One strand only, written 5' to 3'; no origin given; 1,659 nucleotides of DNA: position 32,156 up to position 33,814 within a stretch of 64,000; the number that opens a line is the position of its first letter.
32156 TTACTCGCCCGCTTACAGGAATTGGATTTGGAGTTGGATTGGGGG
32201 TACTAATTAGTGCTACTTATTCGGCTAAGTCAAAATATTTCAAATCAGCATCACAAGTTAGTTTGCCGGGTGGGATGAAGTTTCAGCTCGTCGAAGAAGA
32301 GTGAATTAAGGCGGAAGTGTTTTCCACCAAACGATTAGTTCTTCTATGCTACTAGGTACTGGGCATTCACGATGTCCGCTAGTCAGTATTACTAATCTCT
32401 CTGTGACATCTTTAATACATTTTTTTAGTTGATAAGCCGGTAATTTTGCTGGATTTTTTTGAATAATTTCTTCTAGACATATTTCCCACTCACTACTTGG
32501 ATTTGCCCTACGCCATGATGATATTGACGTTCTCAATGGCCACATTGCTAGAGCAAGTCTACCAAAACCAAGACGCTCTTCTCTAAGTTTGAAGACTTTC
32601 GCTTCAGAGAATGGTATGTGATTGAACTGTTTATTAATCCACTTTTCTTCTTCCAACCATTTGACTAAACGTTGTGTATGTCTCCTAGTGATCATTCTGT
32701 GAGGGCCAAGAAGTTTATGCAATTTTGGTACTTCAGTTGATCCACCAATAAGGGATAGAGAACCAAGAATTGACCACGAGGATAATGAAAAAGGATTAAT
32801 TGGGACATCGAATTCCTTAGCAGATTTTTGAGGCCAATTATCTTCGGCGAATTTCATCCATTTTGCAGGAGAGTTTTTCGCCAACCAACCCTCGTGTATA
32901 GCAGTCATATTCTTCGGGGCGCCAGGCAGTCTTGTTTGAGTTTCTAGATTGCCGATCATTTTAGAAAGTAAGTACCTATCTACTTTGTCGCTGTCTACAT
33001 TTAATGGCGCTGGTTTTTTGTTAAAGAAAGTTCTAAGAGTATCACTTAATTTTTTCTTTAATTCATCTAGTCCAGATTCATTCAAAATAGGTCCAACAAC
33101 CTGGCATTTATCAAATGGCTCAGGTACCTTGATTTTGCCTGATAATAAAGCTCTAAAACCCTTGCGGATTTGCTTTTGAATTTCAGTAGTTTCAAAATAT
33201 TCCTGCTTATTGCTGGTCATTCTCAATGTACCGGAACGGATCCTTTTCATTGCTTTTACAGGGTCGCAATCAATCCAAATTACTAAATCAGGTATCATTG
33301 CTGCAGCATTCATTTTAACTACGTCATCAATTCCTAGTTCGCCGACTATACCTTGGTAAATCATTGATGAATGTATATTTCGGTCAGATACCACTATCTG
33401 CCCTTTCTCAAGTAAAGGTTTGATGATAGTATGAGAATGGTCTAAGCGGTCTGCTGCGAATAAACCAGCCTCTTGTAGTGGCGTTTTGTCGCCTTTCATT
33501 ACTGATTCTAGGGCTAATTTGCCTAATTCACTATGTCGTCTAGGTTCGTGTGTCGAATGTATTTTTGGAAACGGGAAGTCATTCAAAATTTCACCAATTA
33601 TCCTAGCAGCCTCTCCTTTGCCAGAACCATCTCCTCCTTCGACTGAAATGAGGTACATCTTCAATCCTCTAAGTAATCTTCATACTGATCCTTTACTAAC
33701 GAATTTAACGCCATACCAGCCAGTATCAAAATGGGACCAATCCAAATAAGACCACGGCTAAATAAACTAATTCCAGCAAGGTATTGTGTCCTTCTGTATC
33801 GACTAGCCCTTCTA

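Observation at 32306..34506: Thymidylate-kinase-like protein with aberrant P-loop (GSGKGE) fused to a ~250-aa unknown domain, co-operonic with a CarbopepD_reg membrane protein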

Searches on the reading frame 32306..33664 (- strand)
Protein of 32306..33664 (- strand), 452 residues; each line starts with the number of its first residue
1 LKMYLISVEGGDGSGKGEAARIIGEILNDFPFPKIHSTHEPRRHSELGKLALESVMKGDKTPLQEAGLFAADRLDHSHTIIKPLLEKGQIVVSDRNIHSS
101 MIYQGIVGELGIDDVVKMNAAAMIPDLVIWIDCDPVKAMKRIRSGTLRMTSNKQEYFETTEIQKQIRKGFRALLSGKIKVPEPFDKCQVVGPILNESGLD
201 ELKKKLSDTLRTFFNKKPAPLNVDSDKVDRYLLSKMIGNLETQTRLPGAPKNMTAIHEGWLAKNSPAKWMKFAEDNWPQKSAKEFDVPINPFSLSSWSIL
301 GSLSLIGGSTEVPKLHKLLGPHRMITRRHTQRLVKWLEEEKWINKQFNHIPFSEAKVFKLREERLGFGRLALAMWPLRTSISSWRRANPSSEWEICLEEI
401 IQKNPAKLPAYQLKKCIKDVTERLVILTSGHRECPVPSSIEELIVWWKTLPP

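Call 3: search_protein_families(library=pfam, proteins=[window:32306-33664:-], max_evalue=0.01)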
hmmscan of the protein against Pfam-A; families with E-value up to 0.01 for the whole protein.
window:32306-33664:- (452 aa): 1 family
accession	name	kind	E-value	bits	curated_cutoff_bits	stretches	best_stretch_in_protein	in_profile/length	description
PF02223.23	Thymidylate_kin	-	9e-31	107.4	27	1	8-175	1-164/185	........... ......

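Call 4: search_protein_families(library=ncbifam, proteins=[window:32306-33664:-], max_evalue=0.01)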
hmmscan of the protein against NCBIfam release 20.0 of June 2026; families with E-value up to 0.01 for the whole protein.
window:32306-33664:- (452 aa): 2 families
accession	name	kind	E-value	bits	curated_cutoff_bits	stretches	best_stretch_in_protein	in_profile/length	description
TIGR00041.1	DTMP_kinase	equivalog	6.1e-33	114.2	83.25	1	3-175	4-175/196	dTMP kinase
NF005923.0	PRK07933.1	equivalog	0.00023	20.6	193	1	5-158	2-166/213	dTMP kinase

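Call 5: search_solved_structures(query=window:32306-33664:-, max_evalue=0.01, show_alignments=3)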
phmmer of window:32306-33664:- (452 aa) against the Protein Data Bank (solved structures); distinct sequences matched with E-value up to 0.01: 37.
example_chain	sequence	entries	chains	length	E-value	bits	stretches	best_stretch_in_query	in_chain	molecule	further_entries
5x8v_B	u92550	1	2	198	6.6e-12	48.2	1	5-157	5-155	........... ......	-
5x98_B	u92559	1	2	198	1e-11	47.6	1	5-173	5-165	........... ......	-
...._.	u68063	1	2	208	1.1e-11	47.5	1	5-150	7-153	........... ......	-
2ccj_A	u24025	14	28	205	1.1e-11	47.5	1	5-150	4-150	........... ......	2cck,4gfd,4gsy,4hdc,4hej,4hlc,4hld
2ccg_A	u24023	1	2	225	1.4e-11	47.1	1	5-149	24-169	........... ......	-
4dwj_A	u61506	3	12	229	1.5e-11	47.1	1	5-149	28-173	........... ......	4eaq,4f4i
5x8k_A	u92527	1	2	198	1.5e-11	47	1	5-159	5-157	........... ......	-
5x7j_A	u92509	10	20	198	1.7e-11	46.8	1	5-157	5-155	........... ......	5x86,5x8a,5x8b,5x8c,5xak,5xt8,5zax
5x99_A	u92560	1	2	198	2.4e-11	46.4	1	5-157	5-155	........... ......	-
3hjn_A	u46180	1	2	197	3e-11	46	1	6-168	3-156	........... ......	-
5xal_A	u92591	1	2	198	6.2e-11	45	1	5-157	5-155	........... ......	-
5x8j_A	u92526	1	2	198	1.2e-10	44.1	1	5-157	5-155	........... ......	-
5x8d_B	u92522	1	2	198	4.3e-10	42.2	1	5-157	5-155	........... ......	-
4tmk_A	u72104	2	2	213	6.7e-10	41.6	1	5-158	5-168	PROTEIN (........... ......)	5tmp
3lv8_A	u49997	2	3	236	1.1e-09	40.9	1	5-146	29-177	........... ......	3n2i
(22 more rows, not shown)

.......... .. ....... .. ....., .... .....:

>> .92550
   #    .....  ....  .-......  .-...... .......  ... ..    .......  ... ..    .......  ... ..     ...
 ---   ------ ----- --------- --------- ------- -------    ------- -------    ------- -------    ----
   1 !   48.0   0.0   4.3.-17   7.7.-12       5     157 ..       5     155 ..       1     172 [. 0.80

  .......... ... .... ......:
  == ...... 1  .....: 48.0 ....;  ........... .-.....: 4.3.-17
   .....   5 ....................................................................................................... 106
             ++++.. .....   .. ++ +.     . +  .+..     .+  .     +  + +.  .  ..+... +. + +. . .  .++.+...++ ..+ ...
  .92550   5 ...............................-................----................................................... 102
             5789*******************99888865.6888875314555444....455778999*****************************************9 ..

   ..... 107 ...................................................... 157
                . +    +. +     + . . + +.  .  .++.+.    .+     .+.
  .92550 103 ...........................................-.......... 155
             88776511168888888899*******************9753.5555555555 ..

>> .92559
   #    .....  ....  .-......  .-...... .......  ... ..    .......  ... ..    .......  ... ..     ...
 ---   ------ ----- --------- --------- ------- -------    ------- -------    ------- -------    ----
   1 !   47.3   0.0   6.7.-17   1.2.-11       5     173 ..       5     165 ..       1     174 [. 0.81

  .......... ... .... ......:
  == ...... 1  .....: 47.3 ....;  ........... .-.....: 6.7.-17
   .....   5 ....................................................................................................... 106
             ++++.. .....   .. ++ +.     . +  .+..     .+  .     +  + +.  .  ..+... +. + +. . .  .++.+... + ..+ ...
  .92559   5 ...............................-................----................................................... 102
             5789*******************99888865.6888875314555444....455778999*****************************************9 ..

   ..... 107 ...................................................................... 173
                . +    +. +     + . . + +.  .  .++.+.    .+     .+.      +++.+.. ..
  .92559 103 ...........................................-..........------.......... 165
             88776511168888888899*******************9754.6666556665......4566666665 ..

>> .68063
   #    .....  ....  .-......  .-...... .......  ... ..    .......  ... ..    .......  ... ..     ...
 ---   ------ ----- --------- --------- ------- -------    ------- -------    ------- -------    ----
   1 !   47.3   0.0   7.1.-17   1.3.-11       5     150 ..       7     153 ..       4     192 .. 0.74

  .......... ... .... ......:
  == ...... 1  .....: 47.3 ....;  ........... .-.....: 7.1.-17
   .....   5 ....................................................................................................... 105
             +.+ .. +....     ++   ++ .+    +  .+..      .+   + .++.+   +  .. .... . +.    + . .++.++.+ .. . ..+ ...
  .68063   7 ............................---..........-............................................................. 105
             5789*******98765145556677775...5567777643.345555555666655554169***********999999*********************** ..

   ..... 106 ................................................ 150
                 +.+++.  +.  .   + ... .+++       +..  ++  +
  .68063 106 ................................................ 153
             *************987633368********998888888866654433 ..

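Call 6: find_homologous_proteins(query=window:32306-33664:-, max_evalue=0.001)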
Query window:32306-33664:- (452 aa): 701 proteins with E <= 0.001 among 7555 candidates; the best 120 are listed.
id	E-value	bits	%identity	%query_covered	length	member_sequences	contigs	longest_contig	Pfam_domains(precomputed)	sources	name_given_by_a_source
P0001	0.0e+0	1023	99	100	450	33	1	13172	PF02223.24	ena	-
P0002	0.0e+0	1014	98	100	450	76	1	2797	PF02223.24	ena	-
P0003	4.9e-296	1000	96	100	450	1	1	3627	PF02223.24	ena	-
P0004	9.5e-291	982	94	100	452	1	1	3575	PF02223.24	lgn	-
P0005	1.8e-289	978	94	100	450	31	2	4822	PF02223.24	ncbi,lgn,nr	ncbi:MAG: dTMP kinase [Candidatus Poseidoniaceae archaeon]|nr:dTMP kinase [Candidatus Poseidoniaceae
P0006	1.2e-288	975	94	100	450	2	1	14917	PF02223.24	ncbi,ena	-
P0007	5.4e-261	884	83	100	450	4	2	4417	PF02223.24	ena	-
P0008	3.0e-258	875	82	100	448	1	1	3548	PF02223.24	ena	-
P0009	3.2e-258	875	83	100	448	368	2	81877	PF02223.24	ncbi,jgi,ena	-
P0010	1.3e-257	873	82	100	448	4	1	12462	PF02223.24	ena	-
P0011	6.4e-257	871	82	100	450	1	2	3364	PF02223.24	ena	-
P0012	3.2e-256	868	82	100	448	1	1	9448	PF02223.24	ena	-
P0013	1.7e-255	866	81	100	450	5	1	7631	PF02223.24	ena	-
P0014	2.7e-252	855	81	100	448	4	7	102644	PF02223.24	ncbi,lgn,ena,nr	ncbi:MAG: dTMP kinase [Euryarchaeota archaeon]|nr:dTMP kinase [Euryarchaeota archaeon]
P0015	3.6e-252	855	94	87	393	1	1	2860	PF02223.24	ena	-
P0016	6.1e-252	854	81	100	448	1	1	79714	PF02223.24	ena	-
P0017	1.1e-249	847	80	100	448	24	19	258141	PF02223.24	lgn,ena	-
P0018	5.7e-245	831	95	84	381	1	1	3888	PF02223.24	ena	-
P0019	1.5e-234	797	75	100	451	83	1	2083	PF02223.24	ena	-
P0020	6.5e-228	775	73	100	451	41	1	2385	PF02223.24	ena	-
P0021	9.3e-227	771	72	100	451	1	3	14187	PF02223.24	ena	-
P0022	1.3e-226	771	73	100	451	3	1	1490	PF02223.24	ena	-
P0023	2.7e-226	770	72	100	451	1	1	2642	PF02223.24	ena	-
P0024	4.7e-226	769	72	100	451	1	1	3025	PF02223.24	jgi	-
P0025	6.3e-226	769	72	100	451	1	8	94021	PF02223.24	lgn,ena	-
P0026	1.3e-225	768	72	100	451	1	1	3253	PF02223.24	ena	-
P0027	1.5e-225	767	72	100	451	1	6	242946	PF02223.24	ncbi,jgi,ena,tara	tara:strand:+ start:13655 stop:15010 length:1356 start_codon:yes stop_codon:yes gene_type:complete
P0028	2.0e-225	767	72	100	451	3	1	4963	PF02223.24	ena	-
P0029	2.6e-225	767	72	100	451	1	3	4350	PF02223.24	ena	-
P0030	2.6e-224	763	72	100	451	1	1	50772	PF02223.24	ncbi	-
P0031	6.3e-224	762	72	100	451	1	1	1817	PF02223.24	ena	-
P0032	2.0e-223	760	72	100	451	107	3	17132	PF02223.24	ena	-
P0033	3.4e-217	740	68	100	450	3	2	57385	PF02223.24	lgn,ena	-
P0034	6.2e-217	739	68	100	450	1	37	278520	PF02223.24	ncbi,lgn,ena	ncbi:MAG: dTMP kinase [Candidatus Poseidoniaceae archaeon]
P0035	8.7e-217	738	68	100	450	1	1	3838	PF02223.24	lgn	-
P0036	1.3e-216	738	68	100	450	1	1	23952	PF02223.24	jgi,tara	tara:strand:- start:943 stop:2295 length:1353 start_codon:yes stop_codon:yes gene_type:complete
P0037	2.7e-216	737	69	100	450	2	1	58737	PF02223.24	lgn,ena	-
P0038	5.6e-216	736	69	100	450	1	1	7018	PF02223.24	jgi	jgi:dTMP kinase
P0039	6.4e-216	736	68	100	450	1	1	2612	PF02223.24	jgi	jgi:dTMP kinase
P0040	6.9e-216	735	69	100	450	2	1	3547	PF02223.24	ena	-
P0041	1.3e-215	735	69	100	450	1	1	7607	PF02223.24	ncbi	-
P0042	1.5e-215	734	69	100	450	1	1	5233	PF02223.24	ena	-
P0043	3.3e-215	733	69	100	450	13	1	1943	PF02223.24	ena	-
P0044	8.3e-215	732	69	100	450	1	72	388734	PF02223.24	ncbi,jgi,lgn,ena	-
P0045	1.0e-214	732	68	100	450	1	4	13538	PF02223.24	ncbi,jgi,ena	jgi:dTMP kinase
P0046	1.1e-214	732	68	100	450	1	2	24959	PF02223.24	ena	-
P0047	1.1e-214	731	68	100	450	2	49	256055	PF02223.24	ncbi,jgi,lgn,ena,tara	jgi:dTMP kinase|tara:strand:- start:1572 stop:2924 length:1353 start_codon:yes stop_codon:yes gene_t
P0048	1.1e-214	731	68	100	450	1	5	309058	PF02223.24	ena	-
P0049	1.2e-214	731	69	100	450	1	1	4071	PF02223.24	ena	-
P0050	1.3e-214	731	68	100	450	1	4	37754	PF02223.24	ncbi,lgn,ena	-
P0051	1.6e-214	731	68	100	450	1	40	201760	PF02223.24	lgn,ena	-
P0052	1.6e-214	731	68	100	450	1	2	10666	PF02223.24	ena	-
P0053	1.6e-214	731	68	100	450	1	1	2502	PF02223.24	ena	-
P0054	2.0e-214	731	69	100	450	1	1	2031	PF02223.24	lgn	-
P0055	2.2e-214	731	68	100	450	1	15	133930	PF02223.24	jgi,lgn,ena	-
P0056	2.4e-214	730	68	100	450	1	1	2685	PF02223.24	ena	-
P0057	2.5e-214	730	68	100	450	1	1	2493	PF02223.24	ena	-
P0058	3.1e-214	730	68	100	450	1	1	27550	PF02223.24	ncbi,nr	ncbi:dTMP kinase [Candidatus Poseidoniales archaeon]|nr:dTMP kinase [Candidatus Poseidoniales archae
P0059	3.3e-214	730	68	100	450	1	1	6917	PF02223.24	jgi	jgi:dTMP kinase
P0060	3.4e-214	730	68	100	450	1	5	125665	PF02223.24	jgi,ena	jgi:dTMP kinase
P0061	3.6e-214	730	68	100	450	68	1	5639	PF02223.24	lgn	-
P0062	4.2e-214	730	68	100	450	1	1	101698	PF02223.24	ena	-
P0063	4.3e-214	730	68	100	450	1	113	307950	PF02223.24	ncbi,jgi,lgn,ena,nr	ncbi:dTMP kinase [Candidatus Poseidoniales archaeon]|jgi:dTMP kinase|nr:dTMP kinase [Candidatus Pose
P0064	4.4e-214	730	68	100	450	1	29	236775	PF02223.24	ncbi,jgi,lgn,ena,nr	ncbi:MAG: dTMP kinase [Euryarchaeota archaeon]|jgi:dTMP kinase|nr:dTMP kinase [Euryarchaeota archaeo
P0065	4.4e-214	730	68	100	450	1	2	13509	PF02223.24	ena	-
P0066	4.6e-214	729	68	100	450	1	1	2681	PF02223.24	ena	-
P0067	5.5e-214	729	68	100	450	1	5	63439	PF02223.24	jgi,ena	jgi:dTMP kinase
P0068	5.6e-214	729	68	100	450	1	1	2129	PF02223.24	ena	-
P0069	5.6e-214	729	68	100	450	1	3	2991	PF02223.24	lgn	-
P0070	6.5e-214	729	68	100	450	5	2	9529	PF02223.24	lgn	-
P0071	7.8e-214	729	68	100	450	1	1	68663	PF02223.24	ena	-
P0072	8.0e-214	729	68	100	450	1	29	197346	PF02223.24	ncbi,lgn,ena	-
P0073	8.0e-214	729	68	100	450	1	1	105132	PF02223.24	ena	-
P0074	1.0e-213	728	68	100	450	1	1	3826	PF02223.24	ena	-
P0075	1.1e-213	728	68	100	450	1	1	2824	PF02223.24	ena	-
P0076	1.7e-213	728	68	100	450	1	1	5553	PF02223.24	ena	-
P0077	2.0e-213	727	68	100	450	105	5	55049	PF02223.24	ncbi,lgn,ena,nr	ncbi:MAG: dTMP kinase [Candidatus Poseidoniaceae archaeon]|nr:dTMP kinase [Candidatus Poseidoniaceae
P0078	4.4e-213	726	68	100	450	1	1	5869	PF02223.24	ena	-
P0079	5.0e-213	726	68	100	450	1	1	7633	PF02223.24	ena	-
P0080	6.1e-213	726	68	100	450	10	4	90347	PF02223.24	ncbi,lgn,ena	-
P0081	8.5e-213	725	68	100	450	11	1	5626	PF02223.24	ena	-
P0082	1.4e-212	725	68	100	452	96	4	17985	PF02223.24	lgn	-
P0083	1.8e-212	724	67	100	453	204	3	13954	PF02223.24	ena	-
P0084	2.2e-212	724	67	100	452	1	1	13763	PF02223.24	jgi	jgi:dTMP kinase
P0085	2.5e-212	724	68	100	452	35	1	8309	PF02223.24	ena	-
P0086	8.4e-212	722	67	100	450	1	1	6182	PF02223.24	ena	-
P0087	8.7e-212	722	68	100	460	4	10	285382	PF02223.24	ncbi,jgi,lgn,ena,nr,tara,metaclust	ncbi:MAG: dTMP kinase [Euryarchaeota archaeon]|nr:dTMP kinase [Euryarchaeota archaeon]|tara:strand:-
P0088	3.6e-208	710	67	100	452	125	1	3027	PF02223.24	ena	-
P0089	1.1e-207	708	67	100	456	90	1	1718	PF02223.24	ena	-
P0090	3.5e-207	707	67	100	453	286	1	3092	PF02223.24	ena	-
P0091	8.8e-204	696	67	100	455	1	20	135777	PF02223.24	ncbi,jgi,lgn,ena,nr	ncbi:MAG: dTMP kinase [Candidatus Poseidonia sp.]|nr:dTMP kinase [Poseidonia sp.]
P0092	9.8e-204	695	66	100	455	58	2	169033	PF02223.24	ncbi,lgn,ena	ncbi:MAG: dTMP kinase [Poseidonia sp.]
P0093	6.9e-202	689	67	100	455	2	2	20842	PF02223.24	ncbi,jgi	jgi:dTMP kinase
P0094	7.0e-202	689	67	100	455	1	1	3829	PF02223.24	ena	-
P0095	7.4e-202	689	67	100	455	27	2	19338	PF02223.24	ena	-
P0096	3.5e-201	687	65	100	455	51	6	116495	PF02223.24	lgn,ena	-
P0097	3.9e-201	687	67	100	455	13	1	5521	PF02223.24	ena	-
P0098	4.8e-201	687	66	100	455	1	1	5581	PF02223.24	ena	-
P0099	4.8e-201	687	66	100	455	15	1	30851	PF02223.24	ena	-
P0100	6.2e-201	686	66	100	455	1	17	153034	PF02223.24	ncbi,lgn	ncbi:MAG: dTMP kinase [Poseidonia sp.]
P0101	8.0e-201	686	66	100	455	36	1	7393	PF02223.24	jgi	jgi:dTMP kinase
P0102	8.8e-201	686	66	100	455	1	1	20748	PF02223.24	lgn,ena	-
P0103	9.0e-201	686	66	100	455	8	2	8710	PF02223.24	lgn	-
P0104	1.8e-200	685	66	100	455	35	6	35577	PF02223.24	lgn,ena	-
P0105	5.2e-200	683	64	100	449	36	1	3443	PF02223.24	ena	-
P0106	6.0e-200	683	65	100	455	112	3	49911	PF02223.24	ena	-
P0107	6.9e-200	683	65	100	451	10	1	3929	PF02223.24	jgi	jgi:dTMP kinase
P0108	7.0e-200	683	65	100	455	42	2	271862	PF02223.24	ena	-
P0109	7.1e-200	683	66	100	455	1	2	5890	PF02223.24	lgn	-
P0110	9.0e-200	682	66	100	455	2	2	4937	PF02223.24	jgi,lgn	jgi:dTMP kinase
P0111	1.1e-199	682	65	100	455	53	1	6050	PF02223.24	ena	-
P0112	1.2e-199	682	66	100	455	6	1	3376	PF02223.24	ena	-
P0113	1.3e-199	682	66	100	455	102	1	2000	PF02223.24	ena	-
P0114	2.1e-199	681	64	100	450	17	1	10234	PF02223.24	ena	-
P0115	2.1e-199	681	66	100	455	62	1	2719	PF02223.24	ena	-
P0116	2.5e-199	681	64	100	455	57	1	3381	PF02223.24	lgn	-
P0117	2.6e-199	681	66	100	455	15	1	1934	PF02223.24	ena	-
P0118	2.9e-199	681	66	100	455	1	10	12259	PF02223.24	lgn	-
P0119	2.9e-199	681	64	100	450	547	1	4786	PF02223.24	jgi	jgi:dTMP kinase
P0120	5.2e-199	680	65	100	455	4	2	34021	PF02223.24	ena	-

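Call 14: find_encoding_contigs(protein=P0044, flank=10000, max_places=3)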
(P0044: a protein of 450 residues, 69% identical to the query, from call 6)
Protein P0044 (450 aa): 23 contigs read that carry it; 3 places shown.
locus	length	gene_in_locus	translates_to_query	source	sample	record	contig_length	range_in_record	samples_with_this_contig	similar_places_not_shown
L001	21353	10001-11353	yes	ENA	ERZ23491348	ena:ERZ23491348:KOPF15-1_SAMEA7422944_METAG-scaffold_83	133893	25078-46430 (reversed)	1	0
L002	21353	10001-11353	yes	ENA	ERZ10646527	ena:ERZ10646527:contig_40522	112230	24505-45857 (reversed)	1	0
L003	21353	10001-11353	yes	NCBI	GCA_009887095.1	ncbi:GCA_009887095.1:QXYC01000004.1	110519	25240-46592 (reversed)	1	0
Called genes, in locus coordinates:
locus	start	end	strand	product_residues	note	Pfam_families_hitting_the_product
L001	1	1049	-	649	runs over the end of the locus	PF02518:HATPase_c, PF00204:DNA_gyraseB, PF01751:Toprim, PF00986:DNA_gyraseB_C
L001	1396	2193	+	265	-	PF01487:DHquinase_I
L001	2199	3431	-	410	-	-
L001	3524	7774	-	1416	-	PF18911:PKD_4, PF00801:PKD, PF18911:PKD_4, PF00801:PKD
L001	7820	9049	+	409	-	PF04389:Peptidase_M28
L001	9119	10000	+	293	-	PF13620:CarboxypepD_reg, PF17210:SdrD_B (weak)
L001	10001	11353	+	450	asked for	PF02223:Thymidylate_kin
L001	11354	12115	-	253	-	PF09858:DUF2085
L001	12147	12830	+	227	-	-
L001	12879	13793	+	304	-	PF04967:HTH_10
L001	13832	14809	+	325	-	PF01135:PCMT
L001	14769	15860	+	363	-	PF13646:HEAT_2 (faint)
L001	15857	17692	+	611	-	PF17899:Peptidase_M61_N, PF05299:Peptidase_M61, PF13180:PDZ_2 (weak)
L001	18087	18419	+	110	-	PF01638:HxlR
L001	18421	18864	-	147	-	-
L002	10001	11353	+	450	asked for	PF02223:Thymidylate_kin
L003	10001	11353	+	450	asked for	PF02223:Thymidylate_kin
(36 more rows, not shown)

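Call 16: predict_structure(alignment_id=A2)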
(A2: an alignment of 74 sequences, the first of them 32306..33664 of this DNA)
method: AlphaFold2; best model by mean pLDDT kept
length: 452 residues; sequences in the alignment: 74
mean_pLDDT: 78.9   pTM: 0.55
mean pLDDT of the five models: 78.9, 69.1, 68.4, 65.4, 61.5
residues with pLDDT >= 90: 106; 70-90: 237; 50-70: 84; < 50: 25
segments of 3 or more residues with pLDDT < 50: 147-155, 245-250, 348-355
pLDDT, mean of each block of 10 residues (from residue 1): 82 78 84 72 62 68 74 83 84 85 84 87 91 76 54 54 83 86 89 78 89 82 71 57 50 64 93 93 83 88 69 69 67 85 65 54 89 92 93 96 88 92 86 87 94 80
secondary structure, 60 per line:
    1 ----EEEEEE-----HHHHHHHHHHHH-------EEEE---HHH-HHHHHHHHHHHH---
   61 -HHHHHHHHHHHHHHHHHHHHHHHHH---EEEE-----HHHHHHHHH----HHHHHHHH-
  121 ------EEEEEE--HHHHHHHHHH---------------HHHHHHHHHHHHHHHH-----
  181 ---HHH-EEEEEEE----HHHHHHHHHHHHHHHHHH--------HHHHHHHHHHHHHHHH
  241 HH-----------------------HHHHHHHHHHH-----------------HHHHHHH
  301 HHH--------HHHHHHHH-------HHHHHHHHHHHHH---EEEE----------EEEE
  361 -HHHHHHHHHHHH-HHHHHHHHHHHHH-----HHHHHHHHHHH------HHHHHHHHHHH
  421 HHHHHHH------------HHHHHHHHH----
elements in order: E5-10 H16-27 E35-38 H46-57 H62-86 E90-93 H99-107 H112-119 E127-132 H135-144 H160-175 E188-194 H199-216 H225-242 H266-276 H294-303 H312-319 H327-339 E343-346 E357-360 H362-373 H375-387 H393-403 H410-427 H440-448
